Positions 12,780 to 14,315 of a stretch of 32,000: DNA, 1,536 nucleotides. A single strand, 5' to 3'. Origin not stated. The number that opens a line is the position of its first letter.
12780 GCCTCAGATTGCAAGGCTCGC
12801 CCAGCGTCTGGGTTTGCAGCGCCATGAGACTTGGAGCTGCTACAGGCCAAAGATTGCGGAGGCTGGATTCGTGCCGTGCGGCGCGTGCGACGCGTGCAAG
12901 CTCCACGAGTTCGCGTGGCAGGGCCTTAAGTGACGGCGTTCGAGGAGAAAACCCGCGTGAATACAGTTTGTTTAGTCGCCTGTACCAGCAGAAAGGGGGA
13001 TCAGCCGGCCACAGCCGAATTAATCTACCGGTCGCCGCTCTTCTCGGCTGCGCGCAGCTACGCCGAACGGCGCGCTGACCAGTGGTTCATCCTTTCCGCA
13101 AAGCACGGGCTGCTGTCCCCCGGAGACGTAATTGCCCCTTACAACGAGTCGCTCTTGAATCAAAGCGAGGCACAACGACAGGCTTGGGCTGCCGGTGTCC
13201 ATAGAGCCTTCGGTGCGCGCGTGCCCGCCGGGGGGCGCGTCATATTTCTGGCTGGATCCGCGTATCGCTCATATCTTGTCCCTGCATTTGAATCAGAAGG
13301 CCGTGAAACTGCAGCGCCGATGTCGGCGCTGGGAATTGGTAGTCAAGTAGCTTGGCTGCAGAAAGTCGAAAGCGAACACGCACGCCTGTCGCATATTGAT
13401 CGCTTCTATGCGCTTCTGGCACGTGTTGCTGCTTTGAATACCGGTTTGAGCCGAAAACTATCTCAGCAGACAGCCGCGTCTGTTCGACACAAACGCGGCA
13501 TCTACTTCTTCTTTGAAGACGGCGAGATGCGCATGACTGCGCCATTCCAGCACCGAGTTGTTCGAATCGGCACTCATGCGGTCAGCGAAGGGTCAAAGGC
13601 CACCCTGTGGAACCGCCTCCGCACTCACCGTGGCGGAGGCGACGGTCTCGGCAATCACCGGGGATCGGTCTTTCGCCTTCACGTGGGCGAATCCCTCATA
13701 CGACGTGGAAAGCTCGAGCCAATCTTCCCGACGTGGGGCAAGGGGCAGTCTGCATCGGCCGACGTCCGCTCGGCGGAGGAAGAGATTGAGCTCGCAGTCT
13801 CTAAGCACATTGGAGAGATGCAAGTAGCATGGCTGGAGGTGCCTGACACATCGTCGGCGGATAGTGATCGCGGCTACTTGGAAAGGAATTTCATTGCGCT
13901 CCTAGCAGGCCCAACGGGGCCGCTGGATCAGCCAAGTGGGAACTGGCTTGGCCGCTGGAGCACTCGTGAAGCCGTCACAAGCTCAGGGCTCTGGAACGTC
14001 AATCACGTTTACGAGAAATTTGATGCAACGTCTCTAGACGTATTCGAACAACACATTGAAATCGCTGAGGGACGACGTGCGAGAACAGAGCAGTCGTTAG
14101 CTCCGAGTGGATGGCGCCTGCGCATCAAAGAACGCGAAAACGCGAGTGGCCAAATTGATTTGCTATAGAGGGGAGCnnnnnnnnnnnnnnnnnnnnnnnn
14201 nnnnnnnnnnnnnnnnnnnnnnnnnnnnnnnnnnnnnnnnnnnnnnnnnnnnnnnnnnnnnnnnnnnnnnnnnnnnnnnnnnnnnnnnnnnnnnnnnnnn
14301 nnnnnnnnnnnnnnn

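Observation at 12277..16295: Four-gene operon (QueC-like / DUF6884-like-GIY-YIG / SIR2-kinase / NDT-like): candidate undescribed nucleotide-centric anti-phage system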

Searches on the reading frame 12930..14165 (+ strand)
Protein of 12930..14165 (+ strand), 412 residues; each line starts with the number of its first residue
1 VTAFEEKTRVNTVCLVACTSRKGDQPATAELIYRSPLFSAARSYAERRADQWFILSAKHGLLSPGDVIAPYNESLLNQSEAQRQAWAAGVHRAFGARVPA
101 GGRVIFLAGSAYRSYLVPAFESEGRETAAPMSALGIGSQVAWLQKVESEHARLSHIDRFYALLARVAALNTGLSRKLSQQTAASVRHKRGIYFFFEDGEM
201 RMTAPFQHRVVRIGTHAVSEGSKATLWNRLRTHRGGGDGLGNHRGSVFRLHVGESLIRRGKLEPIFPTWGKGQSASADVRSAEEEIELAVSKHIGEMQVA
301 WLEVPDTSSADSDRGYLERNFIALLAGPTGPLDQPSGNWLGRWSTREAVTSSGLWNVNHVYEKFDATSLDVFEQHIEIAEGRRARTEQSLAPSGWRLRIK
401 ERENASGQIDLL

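Call 3: search_protein_families(library=pfam, proteins=[window:12930-14165:+], max_evalue=0.1)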
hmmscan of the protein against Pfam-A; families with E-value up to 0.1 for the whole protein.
window:12930-14165:+ (412 aa): 2 families
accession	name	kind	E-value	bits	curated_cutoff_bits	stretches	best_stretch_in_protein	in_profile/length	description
PF21818.3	DUF6884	-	4.9e-42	143.7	30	1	13-145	1-135/135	Family of unknown function (DUF6884)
PF03883.20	H2O2_YaaD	-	0.09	12.7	29.6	0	49-114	102-169/236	Peroxide stress protein YaaA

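Call 4: search_protein_families(library=padloc, proteins=[window:12930-14165:+], max_evalue=0.1)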
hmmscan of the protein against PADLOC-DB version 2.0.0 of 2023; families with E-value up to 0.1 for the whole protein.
window:12930-14165:+ (412 aa): 4 families
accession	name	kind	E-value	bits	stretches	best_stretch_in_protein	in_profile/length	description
PDLC04714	PDC-M57B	-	8.2e-74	246.2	1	151-379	2-234/238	-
PDLC04712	PDC-M57A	-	6.4e-34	115.3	1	11-146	2-135/138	-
PDLC04713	PDC-M57B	-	3.5e-20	70.5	1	179-367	20-200/211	-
PDLC02815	DpdC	-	0.00032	18.2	1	24-81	50-107/312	DpdC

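Call 5: search_protein_families(library=ncbifam, proteins=[window:12930-14165:+], max_evalue=0.1)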
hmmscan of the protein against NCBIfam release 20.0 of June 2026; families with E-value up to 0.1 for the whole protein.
window:12930-14165:+ (412 aa): 0 families

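Call 23: search_solved_structures(query=window:12930-14165:+, max_evalue=1, show_alignments=2)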
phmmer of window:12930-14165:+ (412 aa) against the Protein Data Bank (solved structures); distinct sequences matched with E-value up to 1: 1.
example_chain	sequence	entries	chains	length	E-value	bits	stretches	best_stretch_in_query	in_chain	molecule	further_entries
6efi_A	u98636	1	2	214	0.87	11.8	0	57-109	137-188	KxYKxGKxW signal domain protein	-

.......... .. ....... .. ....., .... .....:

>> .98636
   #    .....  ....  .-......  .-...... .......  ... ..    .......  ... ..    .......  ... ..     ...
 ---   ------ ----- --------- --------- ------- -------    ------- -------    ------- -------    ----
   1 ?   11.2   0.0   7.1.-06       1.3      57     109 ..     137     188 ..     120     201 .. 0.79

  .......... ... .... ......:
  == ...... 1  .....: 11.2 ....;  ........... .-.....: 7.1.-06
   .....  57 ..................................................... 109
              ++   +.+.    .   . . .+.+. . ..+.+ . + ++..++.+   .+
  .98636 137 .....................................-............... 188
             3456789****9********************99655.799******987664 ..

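Call 37: find_homologous_proteins(query=window:12930-14165:+, max_evalue=0.00001)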
Query window:12930-14165:+ (412 aa): 1511 proteins with E <= 0.00001 among 8000 candidates; the best 120 are listed.
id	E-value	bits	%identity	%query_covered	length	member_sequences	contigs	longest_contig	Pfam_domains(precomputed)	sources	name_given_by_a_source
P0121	4.1e-256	867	94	100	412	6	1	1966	PF26468.1,PF21818.4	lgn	-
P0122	1.8e-252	855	93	100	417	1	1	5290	PF26468.1,PF21818.4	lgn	-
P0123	5.1e-250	847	91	100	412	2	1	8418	PF26468.1,PF21818.4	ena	-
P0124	7.8e-248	840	91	100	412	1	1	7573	PF26468.1,PF21818.4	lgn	-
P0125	1.4e-246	836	90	100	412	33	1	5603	PF26468.1,PF21818.4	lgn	-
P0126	8.9e-245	830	90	99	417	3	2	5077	PF26468.1,PF21818.4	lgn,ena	-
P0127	9.6e-245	830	89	100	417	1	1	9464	PF26468.1,PF21818.4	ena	-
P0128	7.4e-243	824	90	99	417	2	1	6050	PF26468.1,PF21818.4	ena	-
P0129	1.5e-242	823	91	98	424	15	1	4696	PF26468.1,PF21818.4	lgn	-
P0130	2.4e-242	822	90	99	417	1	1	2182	PF26468.1,PF21818.4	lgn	-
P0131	9.5e-242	820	88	100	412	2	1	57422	PF26468.1,PF21818.4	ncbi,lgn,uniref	ncbi:DUF6884 domain-containing protein [Pseudomonas sp.]|uniref:DUF6884 domain-containing protein n=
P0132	1.4e-239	813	88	99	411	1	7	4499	PF26468.1,PF21818.4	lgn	-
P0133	4.8e-231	785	87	98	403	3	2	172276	PF26468.1,PF21818.4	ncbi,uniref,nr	ncbi:DUF6884 domain-containing protein [Pseudomonas rhizoryzae]|uniref:DUF6884 domain-containing pro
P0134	1.4e-229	780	84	100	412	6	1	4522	PF26468.1,PF21818.4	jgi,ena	-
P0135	5.0e-227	772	83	100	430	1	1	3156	PF26468.1,PF21818.4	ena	-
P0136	1.7e-226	770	83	100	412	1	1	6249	PF26468.1,PF21818.4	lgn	-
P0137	1.3e-223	760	82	100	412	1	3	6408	PF26468.1,PF21818.4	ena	-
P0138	9.6e-221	751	81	98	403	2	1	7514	PF26468.1,PF21818.4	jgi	-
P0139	1.7e-217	740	80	98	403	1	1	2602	PF26468.1,PF21818.4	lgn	-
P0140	1.3e-216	737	81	98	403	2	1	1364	PF26468.1,PF21818.4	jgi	jgi:hypothetical protein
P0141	8.1e-216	735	80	98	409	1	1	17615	PF26468.1,PF21818.4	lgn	-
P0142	4.5e-215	732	81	96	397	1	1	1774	PF26468.1,PF21818.4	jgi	jgi:hypothetical protein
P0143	2.6e-214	730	79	98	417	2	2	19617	PF26468.1,PF21818.4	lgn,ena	-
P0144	2.9e-214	730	80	98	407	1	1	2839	PF26468.1,PF21818.4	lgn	-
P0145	3.3e-214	729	80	98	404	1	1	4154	PF26468.1,PF21818.4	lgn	-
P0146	1.3e-213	727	80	98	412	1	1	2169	PF26468.1,PF21818.4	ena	-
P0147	8.2e-213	725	78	100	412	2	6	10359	PF26468.1,PF21818.4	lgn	-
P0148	1.8e-211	720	78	98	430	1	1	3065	PF26468.1,PF21818.4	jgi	jgi:hypothetical protein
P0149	3.3e-211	720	76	100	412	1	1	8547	PF26468.1,PF21818.4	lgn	-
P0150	8.3e-210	715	78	98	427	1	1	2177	PF26468.1,PF21818.4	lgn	-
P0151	1.9e-204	697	73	100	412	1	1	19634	PF26468.1,PF21818.4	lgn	-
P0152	2.0e-204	697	74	98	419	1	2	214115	PF26468.1,PF21818.4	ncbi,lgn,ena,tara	tara:strand:+ start:1413 stop:2672 length:1260 start_codon:yes stop_codon:yes gene_type:complete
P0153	1.3e-203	694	76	98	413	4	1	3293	PF26468.1,PF21818.4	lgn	-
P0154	7.9e-202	689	74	98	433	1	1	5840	PF26468.1,PF21818.4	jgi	jgi:hypothetical protein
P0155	7.6e-200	682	73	100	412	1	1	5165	PF26468.1,PF21818.4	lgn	-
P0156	7.8e-177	606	66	98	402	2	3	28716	PF26468.1,PF21818.4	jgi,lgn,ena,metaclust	metaclust:\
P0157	1.5e-172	592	67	98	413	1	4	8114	PF26468.1,PF21818.4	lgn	-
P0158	1.8e-172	592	78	82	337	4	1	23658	PF26468.1,PF21818.4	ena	-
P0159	5.8e-172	590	64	98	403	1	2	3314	PF26468.1,PF21818.4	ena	-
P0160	9.2e-170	583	65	98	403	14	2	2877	PF26468.1,PF21818.4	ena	-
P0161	4.5e-168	577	64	98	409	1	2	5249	PF26468.1,PF21818.4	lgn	-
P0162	1.5e-166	572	64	98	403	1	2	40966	PF26468.1,PF21818.4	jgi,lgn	-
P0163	8.0e-166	570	63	97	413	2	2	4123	PF26468.1,PF21818.4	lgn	-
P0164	2.4e-165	569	64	98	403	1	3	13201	PF26468.1,PF21818.4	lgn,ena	-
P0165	2.6e-165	568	63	100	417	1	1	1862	PF26468.1,PF21818.4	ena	-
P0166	3.6e-164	565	62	98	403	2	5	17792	PF26468.1,PF21818.4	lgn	-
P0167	1.1e-163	563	63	98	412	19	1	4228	PF26468.1,PF21818.4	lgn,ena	-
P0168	5.1e-162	558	63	98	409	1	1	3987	PF26468.1,PF21818.4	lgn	-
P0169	9.1e-162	557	63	98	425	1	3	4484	PF26468.1,PF21818.4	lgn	-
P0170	3.9e-160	551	62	98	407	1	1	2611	PF26468.1,PF21818.4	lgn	-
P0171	3.9e-157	541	61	99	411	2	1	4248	PF26468.1,PF21818.4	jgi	jgi:hypothetical protein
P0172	1.0e-156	540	60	98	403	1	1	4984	PF26468.1,PF21818.4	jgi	jgi:hypothetical protein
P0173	1.5e-156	540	60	100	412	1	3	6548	PF26468.1,PF21818.4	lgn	-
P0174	1.6e-156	539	61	97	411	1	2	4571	PF26468.1,PF21818.4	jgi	jgi:hypothetical protein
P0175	7.5e-156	537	61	99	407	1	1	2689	PF26468.1,PF21818.4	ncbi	-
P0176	2.9e-155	535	61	97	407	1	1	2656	PF26468.1,PF21818.4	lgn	-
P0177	4.5e-155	535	60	99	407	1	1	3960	PF26468.1,PF21818.4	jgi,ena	-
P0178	4.6e-153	528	60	98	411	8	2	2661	PF26468.1,PF21818.4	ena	-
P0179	1.6e-150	520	57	98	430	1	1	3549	PF26468.1,PF21818.4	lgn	-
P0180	4.1e-150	518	59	98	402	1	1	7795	PF26468.1,PF21818.4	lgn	-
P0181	4.3e-150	518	58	98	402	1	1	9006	PF26468.1,PF21818.4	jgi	jgi:hypothetical protein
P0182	1.2e-149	517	57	98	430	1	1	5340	PF26468.1,PF21818.4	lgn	-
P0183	1.4e-149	517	56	100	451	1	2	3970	PF26468.1,PF21818.4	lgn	-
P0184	2.0e-149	516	57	98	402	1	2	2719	PF26468.1,PF21818.4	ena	-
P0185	1.3e-148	513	57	98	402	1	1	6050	PF26468.1,PF21818.4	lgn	-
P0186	2.2e-148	513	58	98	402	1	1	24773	PF26468.1,PF21818.4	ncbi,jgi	jgi:hypothetical protein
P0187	1.6e-147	510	60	94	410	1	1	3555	PF26468.1,PF21818.4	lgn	-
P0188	7.5e-147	508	57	99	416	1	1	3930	PF26468.1,PF21818.4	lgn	-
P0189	1.3e-145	503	57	98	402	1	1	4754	PF26468.1,PF21818.4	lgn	-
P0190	1.9e-144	500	56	98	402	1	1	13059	PF26468.1,PF21818.4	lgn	-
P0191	1.2e-142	494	58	95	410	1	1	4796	PF26468.1,PF21818.4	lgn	-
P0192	1.5e-142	493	56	98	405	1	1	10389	PF26468.1,PF21818.4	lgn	-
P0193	1.6e-142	493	62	87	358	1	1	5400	PF26468.1,PF21818.4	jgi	jgi:hypothetical protein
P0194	2.8e-141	489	56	98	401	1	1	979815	PF26468.1,PF21818.4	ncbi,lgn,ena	-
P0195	5.2e-141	488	55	98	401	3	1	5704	PF26468.1,PF21818.4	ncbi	-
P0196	6.1e-141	488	56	98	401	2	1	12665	PF26468.1,PF21818.4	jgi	jgi:hypothetical protein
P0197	1.3e-139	484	57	98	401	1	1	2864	PF26468.1,PF21818.4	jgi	jgi:hypothetical protein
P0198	5.7e-139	482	56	98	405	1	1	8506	PF26468.1,PF21818.4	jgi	-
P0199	4.4e-138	479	58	92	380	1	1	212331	PF26468.1,PF21818.4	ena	-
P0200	4.5e-137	475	54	98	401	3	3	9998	PF26468.1,PF21818.4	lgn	-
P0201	5.1e-136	472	55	98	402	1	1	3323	PF26468.1,PF21818.4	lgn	-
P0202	5.5e-135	469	55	98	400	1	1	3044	PF26468.1,PF21818.4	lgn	-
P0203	8.6e-135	468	53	99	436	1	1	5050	PF26468.1,PF21818.4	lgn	-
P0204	9.4e-133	461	63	85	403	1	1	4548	PF26468.1,PF21818.4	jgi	jgi:hypothetical protein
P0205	5.6e-132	459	53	98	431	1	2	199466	PF26468.1,PF21818.4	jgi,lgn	jgi:hypothetical protein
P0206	7.2e-131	455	54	90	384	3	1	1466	PF26468.1,PF21818.4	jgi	-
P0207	1.5e-130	454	53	94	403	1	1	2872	PF26468.1,PF21818.4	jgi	jgi:hypothetical protein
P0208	8.2e-130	452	59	85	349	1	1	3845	PF26468.1,PF21818.4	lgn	-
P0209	6.9e-128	445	51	98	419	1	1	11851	PF26468.1,PF21818.4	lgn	-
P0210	1.3e-127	444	52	98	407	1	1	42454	PF26468.1,PF21818.4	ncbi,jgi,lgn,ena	jgi:hypothetical protein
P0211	2.1e-127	444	55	91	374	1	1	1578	PF26468.1,PF21818.4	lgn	-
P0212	9.0e-126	438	57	84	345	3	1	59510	PF26468.1,PF21818.4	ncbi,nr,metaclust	ncbi:MAG: hypothetical protein A2V79_07820 [Betaproteobacteria bacterium RBG_16_56_24]|nr:MAG: hypot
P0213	6.5e-123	429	51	94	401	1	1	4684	PF26468.1,PF21818.4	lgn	-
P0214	2.2e-122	427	50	98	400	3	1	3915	PF26468.1,PF21818.4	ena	-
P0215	3.2e-122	426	52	95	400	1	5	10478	PF26468.1,PF21818.4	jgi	jgi:hypothetical protein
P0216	3.6e-122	426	52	93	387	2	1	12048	PF26468.1,PF21818.4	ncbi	-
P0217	4.1e-122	426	50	94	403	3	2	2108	PF26468.1,PF21818.4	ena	-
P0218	7.5e-122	425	52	90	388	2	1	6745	PF26468.1,PF21818.4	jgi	-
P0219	1.1e-121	425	58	78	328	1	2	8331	PF26468.1,PF21818.4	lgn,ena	-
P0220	2.3e-121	424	57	83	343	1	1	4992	PF26468.1,PF21818.4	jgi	jgi:hypothetical protein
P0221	4.6e-119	416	49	94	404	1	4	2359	PF26468.1,PF21818.4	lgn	-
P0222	1.1e-117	412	49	94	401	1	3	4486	PF26468.1,PF21818.4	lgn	-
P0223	1.2e-114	402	51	93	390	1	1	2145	PF26468.1,PF21818.4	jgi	jgi:hypothetical protein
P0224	3.9e-114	400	47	94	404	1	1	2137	PF26468.1,PF21818.4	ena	-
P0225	1.4e-113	398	56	81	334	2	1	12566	PF26468.1,PF21818.4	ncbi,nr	ncbi:MAG: hypothetical protein HY846_06100 [Nitrosomonadales bacterium]|nr:hypothetical protein [Nit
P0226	9.4e-113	395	55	81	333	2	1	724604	PF26468.1,PF21818.4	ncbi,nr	ncbi:MAG: hypothetical protein IPH39_02570 [Sulfuritalea sp.]|nr:hypothetical protein [Sulfuritalea 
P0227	8.7e-112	392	47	93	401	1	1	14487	PF26468.1,PF21818.4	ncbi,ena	-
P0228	3.2e-111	390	47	100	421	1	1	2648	PF26468.1,PF21818.4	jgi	jgi:hypothetical protein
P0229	3.5e-110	387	45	97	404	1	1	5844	PF26468.1,PF21818.4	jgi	-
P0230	3.8e-109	383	46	94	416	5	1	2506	PF26468.1,PF21818.4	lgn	-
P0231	7.8e-109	382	47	93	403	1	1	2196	PF26468.1,PF21818.4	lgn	-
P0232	7.9e-109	382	45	94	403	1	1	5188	PF26468.1,PF21818.4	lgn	-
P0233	9.3e-109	382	46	98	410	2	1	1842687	PF26468.1,PF21818.4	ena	-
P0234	4.7e-108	380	44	97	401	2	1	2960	PF26468.1,PF21818.4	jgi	jgi:hypothetical protein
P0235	1.8e-107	378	46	94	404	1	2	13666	PF26468.1,PF21818.4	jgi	jgi:hypothetical protein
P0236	2.1e-107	378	46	98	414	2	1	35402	PF26468.1,PF21818.4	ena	-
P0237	2.2e-107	378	46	94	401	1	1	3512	PF26468.1,PF21818.4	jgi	jgi:hypothetical protein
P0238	5.7e-107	376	45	97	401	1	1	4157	PF26468.1,PF21818.4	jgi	jgi:hypothetical protein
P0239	4.1e-106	373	46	93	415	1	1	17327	PF26468.1,PF21818.4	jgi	-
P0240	9.1e-106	372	47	93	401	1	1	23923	PF26468.1,PF21818.4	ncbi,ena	-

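Call 56: predict_structure(alignment_id=A3)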
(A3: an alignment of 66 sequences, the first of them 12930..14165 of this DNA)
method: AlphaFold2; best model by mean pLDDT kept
length: 412 residues; sequences in the alignment: 66
mean_pLDDT: 86.8   pTM: 0.88
mean pLDDT of the five models: 86.8, 86.8, 86.0, 84.8, 83.9
residues with pLDDT >= 90: 265; 70-90: 89; 50-70: 39; < 50: 19
segments of 3 or more residues with pLDDT < 50: 1-7, 239-244, 407-412
pLDDT, mean of each block of 10 residues (from residue 1): 47 89 88 90 96 96 95 90 97 94 94 96 95 93 95 98 93 77 71 94 96 77 66 55 65 95 90 77 89 92 85 93 95 95 94 93 94 96 89 85 55 41
secondary structure, 60 per line:
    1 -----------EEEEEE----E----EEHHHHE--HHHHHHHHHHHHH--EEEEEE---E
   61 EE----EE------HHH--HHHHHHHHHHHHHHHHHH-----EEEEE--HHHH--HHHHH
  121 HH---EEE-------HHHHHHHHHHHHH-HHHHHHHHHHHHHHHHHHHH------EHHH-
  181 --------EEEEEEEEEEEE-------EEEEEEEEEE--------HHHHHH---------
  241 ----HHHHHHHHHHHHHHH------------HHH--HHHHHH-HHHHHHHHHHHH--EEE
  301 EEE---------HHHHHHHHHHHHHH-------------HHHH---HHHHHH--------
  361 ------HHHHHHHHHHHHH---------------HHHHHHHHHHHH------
elements in order: E12-17 H29-32 H36-48 E51-56 E60-62 H80-97 E103-107 H110-113 H116-122 E126-128 H136-148 H150-169 E189-200 E208-217 H226-231 H245-259 H277-282 H284-295 E298-303 H313-326 H340-343 H347-352 H367-379 H395-406

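Call 61: fold_search(model_id=the predicted structure, library=pdb)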
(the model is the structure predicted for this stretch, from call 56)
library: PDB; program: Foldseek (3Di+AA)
matches with E <= 10: 616; with E <= 0.001: 0
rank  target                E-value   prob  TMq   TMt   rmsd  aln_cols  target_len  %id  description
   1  8g48                  9.6e-03  0.91  0.17  0.23  17.2       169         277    6  FphE, Staphylococcus aureus fluorophosphonate-binding serine hydrolases E, dimeric apo form (released 2024-02-21)
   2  9com_A                1.3e-02  0.90  0.17  0.23  17.1       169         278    6  FphE, Staphylococcus aureus fluorophosphonate-binding serine hydrolases E, unbound dimer crystal form 5 (released 2025-08-06)
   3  8g49                  2.4e-02  0.77  0.17  0.24  20.1       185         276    9  FphE, Staphylococcus aureus fluorophosphonate-binding serine hydrolases E, Oxadiazolone compound 3 bound (released 2024-02-21)
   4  8uix_A                9.5e-02  0.72  0.18  0.24  10.8       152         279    8  FphE, Staphylococcus aureus fluorophosphonate-binding serine hydrolases E, boronic acid-based compound Y43 bound (released 2024-10-23)
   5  3kr4_L                1.3e-01  0.28  0.15  0.13  14.7       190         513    9  Structure of a protease 3 (released 2010-02-02)
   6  8ez4_E                1.5e-01  0.23  0.15  0.13  14.6       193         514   12  Plasmodium falciparum M17 in complex with inhibitor 9aa (released 2023-01-18)
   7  3kqx_E                1.6e-01  0.18  0.15  0.13  16.2       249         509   11  Structure of a protease 1 (released 2010-02-02)
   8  8ez4_L                2.4e-01  0.20  0.14  0.12  15.4       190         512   10  Plasmodium falciparum M17 in complex with inhibitor 9aa (released 2023-01-18)
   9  7srv_E                2.4e-01  0.16  0.15  0.13  17.2       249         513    7  Metal dependent activation of Plasmodium falciparum M17 aminopeptidase (inactive form), spacegroup P22121 (released 2022-06-29)
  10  5d8n_A                2.8e-01  0.15  0.15  0.13  14.9       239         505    8  Tomato leucine aminopeptidase mutant - K354E (released 2016-05-11)
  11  4zy2_K                3.1e-01  0.20  0.16  0.13  15.0       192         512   10  X-ray crystal structure of PfA-M17 in complex with hydroxamic acid-based inhibitor 10o (released 2016-03-30)
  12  8sw9_E                3.1e-01  0.16  0.15  0.13  15.0       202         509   10  Plasmodium falciparum M17 (A460S) mutant (released 2024-04-24)
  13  4zx9_K                3.1e-01  0.15  0.16  0.14  17.7       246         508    8  X-ray crystal structure of PfA-M17 in complex with hydroxamic acid-based inhibitor 10b (released 2016-03-30)
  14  8ez4_K                3.3e-01  0.14  0.16  0.13  14.8       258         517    8  Plasmodium falciparum M17 in complex with inhibitor 9aa (released 2023-01-18)
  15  9htx_C                3.5e-01  0.63  0.16  0.19   6.4       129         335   10  Glycosyltransferase C from the Limosilactobacillus reuteri accessory secretion system. Apo form. (released 2025-04-23)
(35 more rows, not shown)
